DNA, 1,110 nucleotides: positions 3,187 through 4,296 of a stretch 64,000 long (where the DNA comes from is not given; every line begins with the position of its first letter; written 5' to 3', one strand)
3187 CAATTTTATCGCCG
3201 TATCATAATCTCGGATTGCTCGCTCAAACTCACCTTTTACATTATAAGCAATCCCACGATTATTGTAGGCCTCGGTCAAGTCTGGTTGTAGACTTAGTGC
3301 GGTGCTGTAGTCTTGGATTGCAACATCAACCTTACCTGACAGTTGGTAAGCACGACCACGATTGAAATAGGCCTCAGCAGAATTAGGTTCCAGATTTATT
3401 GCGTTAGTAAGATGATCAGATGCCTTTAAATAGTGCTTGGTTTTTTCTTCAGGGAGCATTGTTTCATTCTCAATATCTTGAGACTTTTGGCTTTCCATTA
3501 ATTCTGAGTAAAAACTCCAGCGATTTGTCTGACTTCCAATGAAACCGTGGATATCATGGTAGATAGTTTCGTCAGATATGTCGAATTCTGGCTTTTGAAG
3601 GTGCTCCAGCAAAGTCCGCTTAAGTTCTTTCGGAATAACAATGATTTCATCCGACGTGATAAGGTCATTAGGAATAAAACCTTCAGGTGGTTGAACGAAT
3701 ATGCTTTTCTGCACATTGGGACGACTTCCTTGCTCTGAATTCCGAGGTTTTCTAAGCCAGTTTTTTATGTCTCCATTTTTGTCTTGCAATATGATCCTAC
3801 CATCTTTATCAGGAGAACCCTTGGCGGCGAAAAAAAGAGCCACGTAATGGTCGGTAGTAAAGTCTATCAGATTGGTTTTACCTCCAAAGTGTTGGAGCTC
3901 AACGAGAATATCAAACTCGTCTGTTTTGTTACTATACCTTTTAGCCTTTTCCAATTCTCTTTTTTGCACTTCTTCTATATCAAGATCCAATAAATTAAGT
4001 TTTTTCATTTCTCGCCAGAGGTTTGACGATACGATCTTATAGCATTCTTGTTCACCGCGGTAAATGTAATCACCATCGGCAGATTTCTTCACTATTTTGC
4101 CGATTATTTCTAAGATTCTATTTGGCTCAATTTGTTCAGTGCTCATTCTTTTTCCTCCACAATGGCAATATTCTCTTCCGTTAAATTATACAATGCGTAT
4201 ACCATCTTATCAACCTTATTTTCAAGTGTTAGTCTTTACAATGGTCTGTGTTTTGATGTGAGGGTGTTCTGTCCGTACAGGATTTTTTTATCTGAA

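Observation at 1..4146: Giant protein with FRG-like N-terminal domain fused to >1200 aa of TPR repeats, next to the SIR2/STAND pair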

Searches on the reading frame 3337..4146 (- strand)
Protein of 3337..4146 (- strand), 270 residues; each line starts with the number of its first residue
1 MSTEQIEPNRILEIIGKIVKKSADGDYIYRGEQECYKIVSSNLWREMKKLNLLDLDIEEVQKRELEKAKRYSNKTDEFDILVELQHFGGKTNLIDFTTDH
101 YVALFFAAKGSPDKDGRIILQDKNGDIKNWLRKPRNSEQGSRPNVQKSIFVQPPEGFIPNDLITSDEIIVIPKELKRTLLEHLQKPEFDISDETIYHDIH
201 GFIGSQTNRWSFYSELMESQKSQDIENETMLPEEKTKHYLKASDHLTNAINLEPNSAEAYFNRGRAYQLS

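Call 13: find_homologous_proteins(query=window:3337-4146:-, max_evalue=0.001)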
Query window:3337-4146:- (270 aa): 984 proteins with E <= 0.001 among 1517 candidates; the best 120 are listed.
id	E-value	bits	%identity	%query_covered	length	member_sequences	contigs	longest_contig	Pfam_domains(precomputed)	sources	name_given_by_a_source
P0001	1.8e-115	403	69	99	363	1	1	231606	PF13431.13,PF13414.13,PF08867.17,PF13176.13,PF13428.13,PF14559.13,PF13371.13,PF00515.35,PF13424.13,PF21033.5,PF13432.13,PF13181.13,PF07719.24,PF13174.13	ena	-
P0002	9.1e-114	397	66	100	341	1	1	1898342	PF13431.13,PF13414.13,PF13371.13,PF08867.17,PF00515.35,PF13424.13,PF13432.13,PF13428.13,PF13181.13,PF07719.24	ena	-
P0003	1.6e-111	390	66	99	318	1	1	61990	PF13431.13,PF13414.13,PF13371.13,PF08867.17,PF00515.35,PF13424.13,PF13181.13,PF07719.24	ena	-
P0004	3.2e-111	389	67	100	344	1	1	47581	PF13431.13,PF13414.13,PF13371.13,PF08867.17,PF00515.35,PF13432.13,PF13428.13,PF13181.13,PF07719.24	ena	-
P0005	5.7e-103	362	63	98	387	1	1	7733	PF13431.13,PF23914.2,PF13414.13,PF08867.17,PF12569.15,PF13428.13,PF13374.13,PF14559.13,PF13371.13,PF00515.35,PF13424.13,PF21033.5,PF13432.13,PF13181.13,PF07719.24,PF13174.13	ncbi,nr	ncbi:tetratricopeptide repeat protein, partial [Candidatus Poribacteria bacterium]|nr:tetratricopept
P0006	3.9e-101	356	72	85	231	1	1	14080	PF08867.17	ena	-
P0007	1.7e-94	334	58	99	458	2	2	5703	PF13431.13,PF13414.13,PF08867.17,PF13176.13,PF12569.15,PF13428.13,PF13374.13,PF14559.13,PF25575.1,PF13371.13,PF00515.35,PF12895.14,PF13424.13,PF21033.5,PF13432.13,PF13181.13,PF07719.24,PF13174.13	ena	-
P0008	1.9e-90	321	60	99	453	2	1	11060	PF13431.13,PF13414.13,PF08867.17,PF13428.13,PF14559.13,PF25575.1,PF13371.13,PF00515.35,PF13424.13,PF13432.13,PF13181.13,PF07719.24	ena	-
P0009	3.6e-89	317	60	99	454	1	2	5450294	PF13431.13,PF13414.13,PF08867.17,PF13428.13,PF14559.13,PF25575.1,PF13371.13,PF00515.35,PF13424.13,PF13432.13,PF13181.13,PF07719.24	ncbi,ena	-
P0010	5.4e-89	316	58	99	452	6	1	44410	PF13431.13,PF13414.13,PF08867.17,PF13428.13,PF14559.13,PF24575.2,PF25575.1,PF13371.13,PF00515.35,PF13424.13,PF21033.5,PF13432.13,PF13181.13,PF07719.24,PF13174.13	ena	-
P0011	8.6e-89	316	56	98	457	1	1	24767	PF13431.13,PF13414.13,PF08867.17,PF13428.13,PF13374.13,PF14559.13,PF24575.2,PF25575.1,PF13371.13,PF00515.35,PF13424.13,PF13432.13,PF13181.13,PF07719.24,PF13174.13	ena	-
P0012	1.5e-87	312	59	99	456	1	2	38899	PF13431.13,PF13414.13,PF08867.17,PF13428.13,PF14559.13,PF25575.1,PF13371.13,PF00515.35,PF13424.13,PF13432.13,PF13181.13,PF07719.24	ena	-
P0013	9.5e-86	306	57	99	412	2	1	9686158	PF13431.13,PF13414.13,PF08867.17,PF13374.13,PF25575.1,PF13371.13,PF00515.35,PF13424.13,PF21033.5,PF13432.13,PF13181.13,PF07719.24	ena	-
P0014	5.9e-85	303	55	99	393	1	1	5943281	PF13431.13,PF13414.13,PF08867.17,PF13176.13,PF13428.13,PF13374.13,PF14559.13,PF25575.1,PF13371.13,PF00515.35,PF13424.13,PF21033.5,PF13432.13,PF13181.13,PF07719.24,PF13174.13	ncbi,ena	-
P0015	1.0e-84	302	53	97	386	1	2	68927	PF13431.13,PF13414.13,PF08867.17,PF12569.15,PF13428.13,PF14559.13,PF10516.16,PF13371.13,PF00515.35,PF13424.13,PF21033.5,PF13432.13,PF13181.13,PF07719.24,PF13174.13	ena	-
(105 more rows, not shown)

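Call 16: find_encoding_contigs(protein=P0001, flank=10000, max_places=3)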
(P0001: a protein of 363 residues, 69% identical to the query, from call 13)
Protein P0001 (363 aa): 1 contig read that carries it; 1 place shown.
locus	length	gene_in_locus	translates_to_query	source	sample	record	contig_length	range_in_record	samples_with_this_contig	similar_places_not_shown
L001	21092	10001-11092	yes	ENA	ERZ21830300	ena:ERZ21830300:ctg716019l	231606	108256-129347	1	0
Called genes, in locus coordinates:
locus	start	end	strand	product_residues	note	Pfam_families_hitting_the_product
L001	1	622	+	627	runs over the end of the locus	PF00364:Biotin_lipoyl (faint), PF25917:BSH_RND, PF25973:BSH_CzcB (faint), PF26002:Beta-barrel_AprE (faint), PF25954:Beta-barrel_RND_2 (weak), PF25990:Beta-barrel_YknX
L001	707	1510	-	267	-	PF23023:Anti-Pycsar_Apyc1, PF00753:Lactamase_B (weak), PF12706:Lactamase_B_2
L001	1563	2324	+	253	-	PF12746:GNAT_acetyltran, PF13302:Acetyltransf_3, PF00583:Acetyltransf_1 (weak), PF08445:FR47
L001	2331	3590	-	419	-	PF00155:Aminotran_1_2, PF01041:DegT_DnrJ_EryC1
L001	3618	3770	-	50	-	-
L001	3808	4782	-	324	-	PF00515:TPR_1 (faint), PF07719:TPR_2 (faint), PF13181:TPR_8 (faint), PF13371:TPR_9 (faint), PF13428:TPR_14 (faint), PF14559:TPR_19 (faint)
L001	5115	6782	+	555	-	PF08867:FRG, PF13414:TPR_11, PF00515:TPR_1, PF12895:ANAPC3 (weak), PF13414:TPR_11, PF13432:TPR_16, PF00515:TPR_1, PF13414:TPR_11, +10 more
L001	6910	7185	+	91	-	-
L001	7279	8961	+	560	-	PF08867:FRG, PF13414:TPR_11, PF00515:TPR_1, PF13432:TPR_16, PF13414:TPR_11, PF00515:TPR_1, PF13371:TPR_9, PF13414:TPR_11, +42 more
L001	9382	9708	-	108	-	PF21716:dnstrm_HI1420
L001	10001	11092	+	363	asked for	PF08867:FRG, PF00515:TPR_1, PF00515:TPR_1, PF07719:TPR_2, PF13414:TPR_11, PF13432:TPR_16, PF00515:TPR_1, PF07719:TPR_2, +15 more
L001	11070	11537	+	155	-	-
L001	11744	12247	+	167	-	-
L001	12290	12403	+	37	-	PF00515:TPR_1 (faint), PF13414:TPR_11 (weak)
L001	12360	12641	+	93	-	PF13371:TPR_9 (weak), PF13432:TPR_16 (weak), PF13181:TPR_8 (faint), PF13431:TPR_17 (faint), PF00515:TPR_1, PF07719:TPR_2 (weak), PF13414:TPR_11 (weak)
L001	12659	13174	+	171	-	-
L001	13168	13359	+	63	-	PF07719:TPR_2, PF13181:TPR_8 (weak), PF13424:TPR_12 (faint), PF00515:TPR_1, PF13174:TPR_6 (faint), PF13431:TPR_17 (faint), PF13432:TPR_16, PF13414:TPR_11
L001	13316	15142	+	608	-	PF13414:TPR_11, PF13432:TPR_16, PF00515:TPR_1, PF13414:TPR_11, PF00515:TPR_1, PF13414:TPR_11, PF13431:TPR_17, PF12950:TaqI_C, +16 more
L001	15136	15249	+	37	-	-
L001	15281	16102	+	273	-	-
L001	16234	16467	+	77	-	-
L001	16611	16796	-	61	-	-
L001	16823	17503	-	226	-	PF00702:Hydrolase, PF12710:HAD, PF08282:Hydrolase_3 (weak)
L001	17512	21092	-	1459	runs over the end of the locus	PF07993:NAD_binding_4, PF03015:Sterile, PF00501:AMP-binding, PF13193:AMP-binding_C, PF00550:PP-binding, PF01553:Acyltransferase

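Call 17: find_encoding_contigs(protein=P0002, flank=10000, max_places=3)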
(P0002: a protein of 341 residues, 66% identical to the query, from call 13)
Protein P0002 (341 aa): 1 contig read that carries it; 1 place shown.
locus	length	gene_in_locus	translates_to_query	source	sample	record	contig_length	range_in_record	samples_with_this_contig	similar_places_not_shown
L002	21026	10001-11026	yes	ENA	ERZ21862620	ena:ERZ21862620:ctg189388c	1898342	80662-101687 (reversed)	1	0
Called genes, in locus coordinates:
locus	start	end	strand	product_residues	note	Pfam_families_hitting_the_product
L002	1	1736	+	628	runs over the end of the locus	PF25917:BSH_RND, PF25973:BSH_CzcB (faint), PF25876:HH_MFP_RND (faint), PF25989:YknX_C (faint), PF25954:Beta-barrel_RND_2 (weak), PF25990:Beta-barrel_YknX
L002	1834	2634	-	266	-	PF23023:Anti-Pycsar_Apyc1 (weak), PF00753:Lactamase_B (weak), PF12706:Lactamase_B_2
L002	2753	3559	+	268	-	PF13302:Acetyltransf_3 (weak), PF12746:GNAT_acetyltran, PF08445:FR47 (weak)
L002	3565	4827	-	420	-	PF00155:Aminotran_1_2, PF01041:DegT_DnrJ_EryC1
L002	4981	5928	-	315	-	PF13428:TPR_14 (faint), PF14559:TPR_19 (faint)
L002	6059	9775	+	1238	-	PF02384:N6_Mtase (faint), PF07669:Eco57I, PF22837:M_Eco57I_C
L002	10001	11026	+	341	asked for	PF08867:FRG, PF13428:TPR_14 (faint), PF00515:TPR_1, PF07719:TPR_2 (weak), PF13414:TPR_11 (weak), PF00515:TPR_1, PF07719:TPR_2 (weak), PF13414:TPR_11, +5 more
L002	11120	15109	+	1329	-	-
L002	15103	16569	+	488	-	PF02463:SMC_N, PF13175:AAA_15, PF13476:AAA_23, PF13555:AAA_29 (faint), PF00005:ABC_tran (faint)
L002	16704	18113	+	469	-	-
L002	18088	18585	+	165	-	PF11848:DUF3368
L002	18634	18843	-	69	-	-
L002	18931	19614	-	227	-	PF00702:Hydrolase, PF12710:HAD, PF23270:HAD_RAM2_N (weak), PF08282:Hydrolase_3 (weak)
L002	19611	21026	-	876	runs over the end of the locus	PF00501:AMP-binding, PF13193:AMP-binding_C, PF00550:PP-binding, PF01553:Acyltransferase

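Call 18: find_encoding_contigs(protein=P0009, flank=10000, max_places=3)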
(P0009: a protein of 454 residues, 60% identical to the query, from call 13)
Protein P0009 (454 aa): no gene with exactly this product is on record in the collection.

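Call 21: find_related_loci(query=A1, collection=genome_contigs, flank=10000)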
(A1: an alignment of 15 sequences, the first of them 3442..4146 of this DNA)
Query A1 (235 aa) in genome_contigs; peptide patterns used: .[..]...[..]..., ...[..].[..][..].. (x = any residue, [..] = any of these).
422 stretches matched a pattern; 385 encode a relative of the query (tblastn E <= 1e-3); the best 80 are kept; 80 distinct loci.
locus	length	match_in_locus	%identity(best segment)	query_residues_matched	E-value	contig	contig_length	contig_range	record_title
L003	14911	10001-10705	96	1-235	2e-155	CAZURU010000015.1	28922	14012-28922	MAG TPA_asm: uncultured bacterium isolate SRP109090_co2_4 genome assembly, contig: NODE_2098_length_28922_cov_8.241625,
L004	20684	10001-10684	71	1-229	3e-109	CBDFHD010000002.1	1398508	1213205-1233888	MAG: Candidatus Poribacteria bacterium isolate 3ddb7f14-4d05-4080-9b3f-f5d75a2c5508 genome assembly, contig: contig_2, w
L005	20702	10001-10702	69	1-235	2e-108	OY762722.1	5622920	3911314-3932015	MAG: Candidatus Poribacteria bacterium isolate ed6806d3-dd7a-4409-98ee-5b7e1ebe3502 genome assembly, chromosome: 1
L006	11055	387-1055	69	1-224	1e-103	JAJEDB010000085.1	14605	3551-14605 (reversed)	MAG: Candidatus Poribacteria bacterium isolate jk18xAbins.50 k141_190720, whole genome shotgun sequence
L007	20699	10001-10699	69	1-235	7e-101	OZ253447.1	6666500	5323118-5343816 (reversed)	MAG: Candidatus Poribacteria bacterium isolate c3a381aa-0ed9-4b9f-99fb-31763fcdc289 genome assembly, chromosome: 1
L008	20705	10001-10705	69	1-235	2e-97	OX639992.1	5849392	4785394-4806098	MAG: uncultured Poribacteria bacterium isolate 2342930e-25dc-453b-b24c-d77caf5257d8 genome assembly, chromosome: 1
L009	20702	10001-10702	62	1-235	3e-93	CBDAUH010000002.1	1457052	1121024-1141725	MAG: Candidatus Poribacteria bacterium isolate 2b956532-cd71-4e48-8ac0-65602b58f679 genome assembly, contig: contig_2, w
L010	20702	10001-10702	62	1-235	9e-93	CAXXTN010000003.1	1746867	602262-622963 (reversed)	MAG: Candidatus Poribacteria bacterium isolate 64752d50-abd0-46dd-90db-3fd08d7746be genome assembly, contig: contig_3, w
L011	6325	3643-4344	65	1-235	3e-92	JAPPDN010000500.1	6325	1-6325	MAG: Candidatus Poribacteria bacterium isolate IRC4_bin_27 NODE_5530_length_6325_cov_4.58724, whole genome shotgun seque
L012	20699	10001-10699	71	1-235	2e-100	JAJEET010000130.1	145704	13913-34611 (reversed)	MAG: Candidatus Poribacteria bacterium isolate p16x34bins.5 k141_592776, whole genome shotgun sequence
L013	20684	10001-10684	60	1-234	7e-89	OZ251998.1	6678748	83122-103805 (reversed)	MAG: Candidatus Poribacteria bacterium isolate 8f110123-501e-42ad-9d55-583bbc997c7d genome assembly, chromosome: 1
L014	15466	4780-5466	60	1-235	2e-88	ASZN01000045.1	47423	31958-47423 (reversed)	Candidatus Poribacteria bacterium WGA-3G POR3G_contig_45.46_C, whole genome shotgun sequence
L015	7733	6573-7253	63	1-229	8e-88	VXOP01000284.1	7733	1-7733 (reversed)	MAG: Candidatus Poribacteria bacterium isolate SB0662_bin_35 NODE_6803_length_7733_cov_27.404272, whole genome shotgun s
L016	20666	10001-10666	62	1-227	4e-87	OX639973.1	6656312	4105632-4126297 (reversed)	MAG: uncultured Poribacteria bacterium isolate a51c2dcd-0bc8-4832-ac43-f95c9d639ad7 genome assembly, chromosome: 1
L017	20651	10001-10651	62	1-223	1e-86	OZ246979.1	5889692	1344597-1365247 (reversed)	MAG: Candidatus Poribacteria bacterium isolate b1f05427-043e-45ba-8b49-4d0e3d1ba290 genome assembly, chromosome: 1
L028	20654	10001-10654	57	1-219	7e-75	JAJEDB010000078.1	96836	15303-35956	MAG: Candidatus Poribacteria bacterium isolate jk18xAbins.50 k141_221753, whole genome shotgun sequence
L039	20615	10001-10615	53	8-216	3e-67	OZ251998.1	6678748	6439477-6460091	MAG: Candidatus Poribacteria bacterium isolate 8f110123-501e-42ad-9d55-583bbc997c7d genome assembly, chromosome: 1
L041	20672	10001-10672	48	5-235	4e-66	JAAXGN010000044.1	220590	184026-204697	MAG: Candidatus Poribacteria bacterium isolate Plut_88864 filtered_Plut_88864_genomic_contig_116, whole genome shotgun s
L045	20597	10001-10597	53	14-216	4e-64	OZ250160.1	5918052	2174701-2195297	MAG: Candidatus Poribacteria bacterium isolate 8ae7ebc5-6e71-4186-9c0c-d873ebd224b0 genome assembly, chromosome: 1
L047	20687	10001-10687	52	2-225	8e-72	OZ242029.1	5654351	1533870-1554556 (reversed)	MAG: Candidatus Poribacteria bacterium isolate e47116a6-1c5e-4b36-9515-22f207f5838d genome assembly, chromosome: 1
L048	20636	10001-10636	51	1-215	5e-62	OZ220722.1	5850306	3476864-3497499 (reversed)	MAG: Candidatus Poribacteria bacterium isolate 09e4b887-e8cc-4912-b364-6afc626817b5 genome assembly, chromosome: 1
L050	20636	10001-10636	52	1-215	7e-62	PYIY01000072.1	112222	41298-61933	MAG: Candidatus Poribacteria bacterium isolate PCPOR4 Ga0207198_1072, whole genome shotgun sequence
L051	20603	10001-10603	51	9-217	5e-62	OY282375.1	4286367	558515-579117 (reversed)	MAG: uncultured Candidatus Entotheonella sp. genome assembly, chromosome: 1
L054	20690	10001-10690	46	2-235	2e-60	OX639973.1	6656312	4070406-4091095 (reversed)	MAG: uncultured Poribacteria bacterium isolate a51c2dcd-0bc8-4832-ac43-f95c9d639ad7 genome assembly, chromosome: 1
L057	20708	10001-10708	51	1-227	2e-59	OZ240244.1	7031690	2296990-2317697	MAG: Candidatus Poribacteria bacterium isolate 530b1872-db39-4376-9dde-5bfc35f27194 genome assembly, chromosome: 1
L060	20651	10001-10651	48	1-220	3e-59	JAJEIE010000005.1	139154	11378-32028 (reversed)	MAG: Candidatus Poribacteria bacterium isolate p16x65bins.49 k141_1163639, whole genome shotgun sequence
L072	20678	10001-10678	49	1-226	8e-58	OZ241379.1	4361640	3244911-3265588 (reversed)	MAG: Caldilineaceae bacterium isolate c30b766d-8f23-4913-b24e-f5b6f73fed16 genome assembly, chromosome: 1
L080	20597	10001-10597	51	10-216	5e-57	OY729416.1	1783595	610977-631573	MAG: Thermodesulfobacteriota bacterium isolate ba02c5ff-97d3-4768-ae28-618c4039653d genome assembly, chromosome: 1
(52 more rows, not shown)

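Call 24: search_protein_families(library=pfam, proteins=[L001:13316-15142:+, L003:5028-9683:+], max_evalue=1)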
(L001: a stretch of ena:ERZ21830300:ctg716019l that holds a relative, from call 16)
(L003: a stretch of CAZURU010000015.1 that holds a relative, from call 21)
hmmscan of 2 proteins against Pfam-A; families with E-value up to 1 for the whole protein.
L001:13316-15142:+ (608 aa): 24 families
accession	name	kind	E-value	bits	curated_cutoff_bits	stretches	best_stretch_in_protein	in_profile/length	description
PF13414.12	TPR_11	-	5.3e-42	141.7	26.8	5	166-203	1-38/42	TPR repeat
PF00515.34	TPR_1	-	9.5e-39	130.1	27.8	5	159-192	1-34/34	Tetratricopeptide repeat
PF13431.12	TPR_17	-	3.4e-30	102.2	24.4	5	182-213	2-33/34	Tetratricopeptide repeat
PF07719.23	TPR_2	-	9.1e-29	97.6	27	4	159-192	1-34/34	Tetratricopeptide repeat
PF13181.12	TPR_8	-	1.4e-24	84.6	25.7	4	159-192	1-34/34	Tetratricopeptide repeat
PF13432.12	TPR_16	-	2.7e-21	76.1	32.7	4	25-89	1-64/65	Tetratricopeptide repeat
PF14559.12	TPR_19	-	1.2e-14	54.8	25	3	35-68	5-38/68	Tetratricopeptide repeat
PF13371.12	TPR_9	-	1.5e-14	54.2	35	3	144-193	14-63/73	Tetratricopeptide repeat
PF12950.13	TaqI_C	-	6.5e-14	52.6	26.5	1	339-483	1-118/118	TaqI-like C-terminal specificity domain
PF13424.12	TPR_12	-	6.6e-13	49.1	30.1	2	125-188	3-74/77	Tetratricopeptide repeat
PF13174.12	TPR_6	-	6.6e-11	42.6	26.3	2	160-191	1-32/33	Tetratricopeptide repeat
PF13428.12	TPR_14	-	1.4e-10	41.2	23.5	2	22-62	2-42/44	Tetratricopeptide repeat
PF25575.1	TPR_BSK1_C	-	7.5e-08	32.7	42.2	3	69-129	55-115/118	Serine/threonine-protein kinase BSK1-like, TPR repeats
PF01239.28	PPTA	-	4.1e-06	26.7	29.5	0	182-203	8-29/32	Protein prenyltransferase alpha subunit repeat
PF23914.1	TPR_CcmH_CycH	-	6.3e-06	26.6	42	1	166-211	57-102/158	Cytochrome c-type biogenesis protein H TPR domain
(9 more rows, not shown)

L003:5028-9683:+ (1551 aa): 15 families
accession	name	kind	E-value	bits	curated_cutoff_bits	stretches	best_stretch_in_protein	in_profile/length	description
PF21941.2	SMEK_N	-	8.8e-41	139.5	27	1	9-149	1-139/140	SMEK domain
PF05729.18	NACHT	-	3.1e-06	27.5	26.7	1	221-370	4-156/167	NACHT domain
PF13479.12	AAA_24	-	3.8e-05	24.1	27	0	1332-1443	20-119/195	AAA domain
PF13401.12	AAA_22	-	0.0001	23.1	27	1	217-261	5-47/130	AAA domain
PF01580.24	FtsK_SpoIIIE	-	0.00096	19.1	24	1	198-248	18-70/221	FtsK/SpoIIIE family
PF20720.3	nSTAND3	-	0.0028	17.8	27.2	1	221-350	21-133/155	Novel STAND NTPase 3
PF00004.35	AAA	-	0.01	16.7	21.2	1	222-307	3-84/131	ATPase family associated with various cellular activities (AAA)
PF13191.12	AAA_16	-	0.012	16.5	32.6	1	218-244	25-51/167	AAA ATPase domain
PF13238.12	AAA_18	-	0.091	13.7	29.4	0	222-261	3-43/128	AAA domain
PF24883.2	NPHP3_N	-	0.092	13.4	24.8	0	222-245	27-50/164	Nephrocystin 3, N-terminal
PF01443.25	Viral_helicase1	-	0.095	12.9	21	1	221-245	2-22/228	Viral superfamily 1 RNA helicase core domain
PF13245.12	AAA_19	-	0.11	13.1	25.1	1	214-245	8-39/134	AAA domain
PF01926.29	MMR_HSR1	-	0.13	12.8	21.9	0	221-242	3-23/113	50S ribosome-binding GTPase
PF07728.20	AAA_5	-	0.18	12.2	22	0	221-243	3-25/139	AAA domain (dynein-related subfamily)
PF13720.11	Acetyltransf_11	-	0.9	10.4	24.5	0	1375-1447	25-80/82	Udp N-acetylglucosamine O-acyltransferase; Domain 2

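Call 29: predict_structure(alignment_id=A1)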
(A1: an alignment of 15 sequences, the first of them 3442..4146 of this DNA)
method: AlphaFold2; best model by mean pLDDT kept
length: 235 residues; sequences in the alignment: 15
mean_pLDDT: 43.2   pTM: 0.36
mean pLDDT of the five models: 43.2, 42.0, 40.8, 37.2, 36.7
residues with pLDDT >= 90: 0; 70-90: 4; 50-70: 60; < 50: 171
segments of 3 or more residues with pLDDT < 50: 1-40, 77-79, 82-180, 186-198, 200-202, 226-235
pLDDT, mean of each block of 10 residues (from residue 1): 36 44 33 41 63 67 65 55 43 32 28 31 38 34 30 29 31 45 47 46 55 58 47 39
secondary structure, 60 per line:
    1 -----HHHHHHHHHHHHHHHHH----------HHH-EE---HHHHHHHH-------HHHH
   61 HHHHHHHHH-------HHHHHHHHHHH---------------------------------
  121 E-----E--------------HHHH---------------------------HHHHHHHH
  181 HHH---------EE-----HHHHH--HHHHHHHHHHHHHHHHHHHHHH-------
elements in order: H6-22 H42-49 H57-69 H77-87 H142-145 H173-183 H200-204 H207-228
